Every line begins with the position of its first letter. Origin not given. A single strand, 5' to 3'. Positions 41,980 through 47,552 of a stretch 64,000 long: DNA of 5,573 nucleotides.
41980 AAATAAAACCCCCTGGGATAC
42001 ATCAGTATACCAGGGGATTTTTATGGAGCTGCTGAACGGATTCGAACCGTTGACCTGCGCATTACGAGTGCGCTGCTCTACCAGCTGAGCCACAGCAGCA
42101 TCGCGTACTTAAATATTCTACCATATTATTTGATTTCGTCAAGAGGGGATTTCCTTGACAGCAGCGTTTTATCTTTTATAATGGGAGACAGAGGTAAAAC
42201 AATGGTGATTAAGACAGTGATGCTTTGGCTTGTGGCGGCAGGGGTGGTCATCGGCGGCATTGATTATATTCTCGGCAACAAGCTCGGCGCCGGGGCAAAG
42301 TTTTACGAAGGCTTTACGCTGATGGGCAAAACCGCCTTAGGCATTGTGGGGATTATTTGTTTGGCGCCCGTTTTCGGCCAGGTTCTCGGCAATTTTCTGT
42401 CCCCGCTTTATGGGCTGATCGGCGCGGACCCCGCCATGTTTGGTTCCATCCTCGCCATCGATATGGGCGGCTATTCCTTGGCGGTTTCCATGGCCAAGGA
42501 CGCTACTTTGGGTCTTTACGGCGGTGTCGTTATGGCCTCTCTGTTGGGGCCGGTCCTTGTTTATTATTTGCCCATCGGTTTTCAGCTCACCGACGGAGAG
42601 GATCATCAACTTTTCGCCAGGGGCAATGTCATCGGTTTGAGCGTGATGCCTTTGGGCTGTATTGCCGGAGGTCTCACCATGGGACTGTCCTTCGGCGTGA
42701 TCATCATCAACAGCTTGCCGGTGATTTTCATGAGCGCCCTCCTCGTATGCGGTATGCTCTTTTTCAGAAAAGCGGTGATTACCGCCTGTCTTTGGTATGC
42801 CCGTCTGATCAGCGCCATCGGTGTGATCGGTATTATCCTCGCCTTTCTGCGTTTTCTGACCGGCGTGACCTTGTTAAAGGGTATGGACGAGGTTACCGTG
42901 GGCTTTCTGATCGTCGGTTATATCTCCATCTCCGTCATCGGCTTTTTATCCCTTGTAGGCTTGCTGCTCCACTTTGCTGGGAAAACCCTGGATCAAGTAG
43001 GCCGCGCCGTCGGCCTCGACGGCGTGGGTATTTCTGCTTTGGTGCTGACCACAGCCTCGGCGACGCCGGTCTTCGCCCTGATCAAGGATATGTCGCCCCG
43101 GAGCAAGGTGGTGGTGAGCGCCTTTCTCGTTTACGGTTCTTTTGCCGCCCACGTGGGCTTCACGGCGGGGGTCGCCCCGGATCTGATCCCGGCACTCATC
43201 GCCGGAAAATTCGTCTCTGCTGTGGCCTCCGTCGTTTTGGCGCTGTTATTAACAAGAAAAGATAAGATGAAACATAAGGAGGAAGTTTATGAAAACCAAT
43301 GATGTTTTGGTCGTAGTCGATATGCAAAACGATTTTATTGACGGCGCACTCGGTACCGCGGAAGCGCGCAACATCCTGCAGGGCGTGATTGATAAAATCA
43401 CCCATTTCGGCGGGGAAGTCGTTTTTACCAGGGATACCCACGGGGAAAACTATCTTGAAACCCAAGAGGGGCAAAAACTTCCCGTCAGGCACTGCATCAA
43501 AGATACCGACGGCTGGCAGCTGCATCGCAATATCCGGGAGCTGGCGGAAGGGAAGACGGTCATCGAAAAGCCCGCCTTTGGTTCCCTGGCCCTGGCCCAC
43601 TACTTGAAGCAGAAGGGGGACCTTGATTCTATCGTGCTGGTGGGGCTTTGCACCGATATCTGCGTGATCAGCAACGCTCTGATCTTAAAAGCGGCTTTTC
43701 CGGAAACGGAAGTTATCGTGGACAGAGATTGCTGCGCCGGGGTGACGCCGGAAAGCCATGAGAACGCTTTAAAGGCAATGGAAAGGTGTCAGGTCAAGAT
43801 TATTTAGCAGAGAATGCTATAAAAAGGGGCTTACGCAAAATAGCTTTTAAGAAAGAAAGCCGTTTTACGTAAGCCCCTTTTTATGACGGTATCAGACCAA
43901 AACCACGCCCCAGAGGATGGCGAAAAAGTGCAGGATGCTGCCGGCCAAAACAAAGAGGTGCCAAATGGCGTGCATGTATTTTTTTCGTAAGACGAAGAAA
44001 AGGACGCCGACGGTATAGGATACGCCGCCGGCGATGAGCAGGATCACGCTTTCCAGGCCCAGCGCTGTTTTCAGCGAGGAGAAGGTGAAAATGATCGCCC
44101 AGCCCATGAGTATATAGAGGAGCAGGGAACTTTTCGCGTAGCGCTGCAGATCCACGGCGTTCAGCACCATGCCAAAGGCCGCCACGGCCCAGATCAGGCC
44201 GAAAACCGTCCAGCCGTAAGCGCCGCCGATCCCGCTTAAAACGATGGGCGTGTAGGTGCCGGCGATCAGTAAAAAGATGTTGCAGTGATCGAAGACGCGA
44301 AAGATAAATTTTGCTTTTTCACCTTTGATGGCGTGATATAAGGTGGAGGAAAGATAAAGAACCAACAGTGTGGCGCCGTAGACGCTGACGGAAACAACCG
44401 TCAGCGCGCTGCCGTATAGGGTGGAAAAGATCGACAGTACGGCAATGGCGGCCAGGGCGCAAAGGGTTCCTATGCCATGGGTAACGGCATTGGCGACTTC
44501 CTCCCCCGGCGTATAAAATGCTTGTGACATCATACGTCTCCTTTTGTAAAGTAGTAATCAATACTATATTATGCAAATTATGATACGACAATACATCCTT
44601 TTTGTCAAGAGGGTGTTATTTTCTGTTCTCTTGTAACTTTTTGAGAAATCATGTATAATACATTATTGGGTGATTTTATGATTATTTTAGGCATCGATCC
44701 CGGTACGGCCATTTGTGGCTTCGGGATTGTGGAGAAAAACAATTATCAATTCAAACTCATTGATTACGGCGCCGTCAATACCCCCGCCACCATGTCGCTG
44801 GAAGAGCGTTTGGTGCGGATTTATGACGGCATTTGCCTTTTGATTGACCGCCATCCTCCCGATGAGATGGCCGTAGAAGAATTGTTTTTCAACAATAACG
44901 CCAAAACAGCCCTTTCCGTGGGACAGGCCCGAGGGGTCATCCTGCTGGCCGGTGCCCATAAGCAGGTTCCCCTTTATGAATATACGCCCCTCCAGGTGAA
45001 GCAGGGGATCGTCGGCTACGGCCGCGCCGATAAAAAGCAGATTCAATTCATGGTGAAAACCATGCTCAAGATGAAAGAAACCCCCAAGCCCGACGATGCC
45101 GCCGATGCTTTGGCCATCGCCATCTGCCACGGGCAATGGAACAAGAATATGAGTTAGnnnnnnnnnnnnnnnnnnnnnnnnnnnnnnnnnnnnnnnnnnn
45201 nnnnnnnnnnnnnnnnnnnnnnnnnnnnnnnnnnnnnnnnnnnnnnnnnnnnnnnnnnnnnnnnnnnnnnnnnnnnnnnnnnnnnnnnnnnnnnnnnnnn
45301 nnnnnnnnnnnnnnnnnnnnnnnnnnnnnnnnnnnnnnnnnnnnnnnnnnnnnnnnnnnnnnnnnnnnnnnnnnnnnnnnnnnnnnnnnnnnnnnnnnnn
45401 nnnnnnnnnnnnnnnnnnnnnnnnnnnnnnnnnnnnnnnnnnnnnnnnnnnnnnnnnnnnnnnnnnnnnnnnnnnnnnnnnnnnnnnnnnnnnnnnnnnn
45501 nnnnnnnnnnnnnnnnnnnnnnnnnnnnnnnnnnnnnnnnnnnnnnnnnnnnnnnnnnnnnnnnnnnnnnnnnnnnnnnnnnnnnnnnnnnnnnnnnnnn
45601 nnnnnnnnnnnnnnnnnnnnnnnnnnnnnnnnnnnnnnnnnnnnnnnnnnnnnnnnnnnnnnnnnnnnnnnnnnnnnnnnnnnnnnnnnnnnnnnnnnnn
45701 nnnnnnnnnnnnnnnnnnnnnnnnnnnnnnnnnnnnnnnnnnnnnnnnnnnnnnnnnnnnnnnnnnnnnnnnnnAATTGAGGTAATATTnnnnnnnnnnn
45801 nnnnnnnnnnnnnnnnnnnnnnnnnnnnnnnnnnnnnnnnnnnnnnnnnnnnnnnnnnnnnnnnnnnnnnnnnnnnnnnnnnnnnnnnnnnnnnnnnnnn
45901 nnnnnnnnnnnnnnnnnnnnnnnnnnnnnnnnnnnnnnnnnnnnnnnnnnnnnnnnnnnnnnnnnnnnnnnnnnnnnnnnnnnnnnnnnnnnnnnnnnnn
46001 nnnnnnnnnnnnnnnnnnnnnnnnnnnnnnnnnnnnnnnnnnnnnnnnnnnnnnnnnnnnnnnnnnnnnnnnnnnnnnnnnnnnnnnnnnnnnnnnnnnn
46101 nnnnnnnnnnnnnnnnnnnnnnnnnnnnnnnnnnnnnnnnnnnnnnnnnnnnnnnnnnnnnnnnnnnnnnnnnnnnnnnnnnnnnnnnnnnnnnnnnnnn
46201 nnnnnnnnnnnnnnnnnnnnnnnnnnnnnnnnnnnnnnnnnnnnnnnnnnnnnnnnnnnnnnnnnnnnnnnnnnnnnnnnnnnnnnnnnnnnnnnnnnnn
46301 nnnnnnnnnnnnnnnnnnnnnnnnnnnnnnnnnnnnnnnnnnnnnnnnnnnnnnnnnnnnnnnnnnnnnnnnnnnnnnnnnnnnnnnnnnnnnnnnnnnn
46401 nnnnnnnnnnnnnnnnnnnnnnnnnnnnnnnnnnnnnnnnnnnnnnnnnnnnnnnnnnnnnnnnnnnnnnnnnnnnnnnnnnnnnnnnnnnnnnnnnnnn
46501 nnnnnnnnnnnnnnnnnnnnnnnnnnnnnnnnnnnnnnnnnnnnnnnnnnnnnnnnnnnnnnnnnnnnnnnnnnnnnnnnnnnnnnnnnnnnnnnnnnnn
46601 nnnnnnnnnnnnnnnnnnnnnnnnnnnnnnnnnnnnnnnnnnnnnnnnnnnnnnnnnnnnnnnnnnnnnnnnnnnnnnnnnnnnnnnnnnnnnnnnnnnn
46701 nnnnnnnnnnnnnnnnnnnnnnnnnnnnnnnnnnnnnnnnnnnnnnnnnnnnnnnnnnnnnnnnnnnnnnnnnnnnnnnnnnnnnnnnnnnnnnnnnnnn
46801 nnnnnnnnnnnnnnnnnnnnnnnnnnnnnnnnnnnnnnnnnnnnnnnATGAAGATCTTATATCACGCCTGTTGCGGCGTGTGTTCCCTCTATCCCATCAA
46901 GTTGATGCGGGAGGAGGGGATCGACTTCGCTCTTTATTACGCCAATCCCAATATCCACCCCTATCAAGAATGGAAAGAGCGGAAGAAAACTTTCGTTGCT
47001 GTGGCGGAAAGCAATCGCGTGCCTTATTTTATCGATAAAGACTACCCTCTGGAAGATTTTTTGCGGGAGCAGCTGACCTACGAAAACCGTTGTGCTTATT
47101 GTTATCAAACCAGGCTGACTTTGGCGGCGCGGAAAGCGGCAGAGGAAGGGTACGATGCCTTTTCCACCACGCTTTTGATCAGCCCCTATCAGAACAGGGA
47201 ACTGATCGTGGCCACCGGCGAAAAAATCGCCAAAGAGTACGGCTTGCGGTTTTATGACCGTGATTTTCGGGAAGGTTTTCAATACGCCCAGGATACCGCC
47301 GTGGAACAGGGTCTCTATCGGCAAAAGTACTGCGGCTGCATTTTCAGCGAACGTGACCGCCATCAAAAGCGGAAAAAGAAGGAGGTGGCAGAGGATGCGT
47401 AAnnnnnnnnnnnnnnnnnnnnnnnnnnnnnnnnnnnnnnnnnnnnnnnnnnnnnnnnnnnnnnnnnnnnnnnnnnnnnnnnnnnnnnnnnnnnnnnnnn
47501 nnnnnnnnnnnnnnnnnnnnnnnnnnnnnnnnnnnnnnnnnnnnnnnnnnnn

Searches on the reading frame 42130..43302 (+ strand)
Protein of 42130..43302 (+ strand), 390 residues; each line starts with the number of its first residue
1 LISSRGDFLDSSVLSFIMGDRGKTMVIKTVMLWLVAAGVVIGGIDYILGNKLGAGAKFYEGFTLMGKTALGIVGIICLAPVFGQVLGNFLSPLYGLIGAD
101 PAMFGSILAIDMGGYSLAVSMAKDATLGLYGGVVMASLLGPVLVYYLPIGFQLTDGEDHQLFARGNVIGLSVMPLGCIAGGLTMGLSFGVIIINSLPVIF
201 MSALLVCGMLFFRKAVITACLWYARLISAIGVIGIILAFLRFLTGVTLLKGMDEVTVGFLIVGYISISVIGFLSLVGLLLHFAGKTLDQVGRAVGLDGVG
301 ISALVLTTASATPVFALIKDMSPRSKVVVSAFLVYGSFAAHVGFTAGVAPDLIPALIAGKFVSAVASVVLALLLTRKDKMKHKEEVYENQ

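Call 18: search_protein_families(library=pfam, proteins=[window:42130-43302:+], max_evalue=0.00001)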
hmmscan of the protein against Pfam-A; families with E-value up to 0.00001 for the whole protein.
window:42130-43302:+ (390 aa): 1 family
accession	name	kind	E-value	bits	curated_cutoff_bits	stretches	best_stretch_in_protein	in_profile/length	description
PF04346.18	EutH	-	2e-91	307.3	25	1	27-374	1-351/351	Ethanolamine utilisation protein, EutH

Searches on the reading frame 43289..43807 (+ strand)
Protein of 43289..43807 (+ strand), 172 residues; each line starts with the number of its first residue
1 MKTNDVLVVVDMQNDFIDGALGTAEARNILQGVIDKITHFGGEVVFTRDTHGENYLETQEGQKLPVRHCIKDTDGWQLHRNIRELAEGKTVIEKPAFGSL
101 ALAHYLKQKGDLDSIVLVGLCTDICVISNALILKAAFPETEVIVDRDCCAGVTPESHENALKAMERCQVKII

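Call 18: search_protein_families(library=pfam, proteins=[window:43289-43807:+], max_evalue=0.00001)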
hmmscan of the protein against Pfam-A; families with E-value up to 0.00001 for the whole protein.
window:43289-43807:+ (172 aa): 1 family
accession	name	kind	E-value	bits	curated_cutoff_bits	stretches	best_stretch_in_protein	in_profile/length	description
PF00857.26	Isochorismatase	-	3.7e-31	109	27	1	6-170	2-169/175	Isochorismatase domain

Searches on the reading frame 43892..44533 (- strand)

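Call 18: search_protein_families(library=pfam, proteins=[window:43892-44533:-], max_evalue=0.00001)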
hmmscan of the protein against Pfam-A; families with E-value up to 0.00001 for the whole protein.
window:43892-44533:- (213 aa): 1 family
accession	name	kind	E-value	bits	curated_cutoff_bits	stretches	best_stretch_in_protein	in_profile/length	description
PF03006.26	HlyIII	-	5.2e-38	131.4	26.2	1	11-203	5-224/224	Haemolysin-III related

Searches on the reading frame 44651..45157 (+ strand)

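Call 18: search_protein_families(library=pfam, proteins=[window:44651-45157:+], max_evalue=0.00001)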
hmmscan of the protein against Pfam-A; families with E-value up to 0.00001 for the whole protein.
window:44651-45157:+ (168 aa): 1 family
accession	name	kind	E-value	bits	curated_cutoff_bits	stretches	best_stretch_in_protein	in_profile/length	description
PF02075.23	RuvC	-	1e-55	188.1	22.2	1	12-160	1-148/148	Crossover junction endodeoxyribonuclease RuvC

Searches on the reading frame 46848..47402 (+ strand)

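Call 33: search_protein_families(library=pfam, proteins=[window:46848-47402:+], max_evalue=0.00001)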
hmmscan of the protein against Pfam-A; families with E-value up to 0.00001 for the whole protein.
window:46848-47402:+ (184 aa): 1 family
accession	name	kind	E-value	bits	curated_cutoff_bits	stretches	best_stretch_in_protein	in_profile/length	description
PF02677.20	QueH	-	1e-55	189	23.5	1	3-169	1-174/175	Epoxyqueuosine reductase QueH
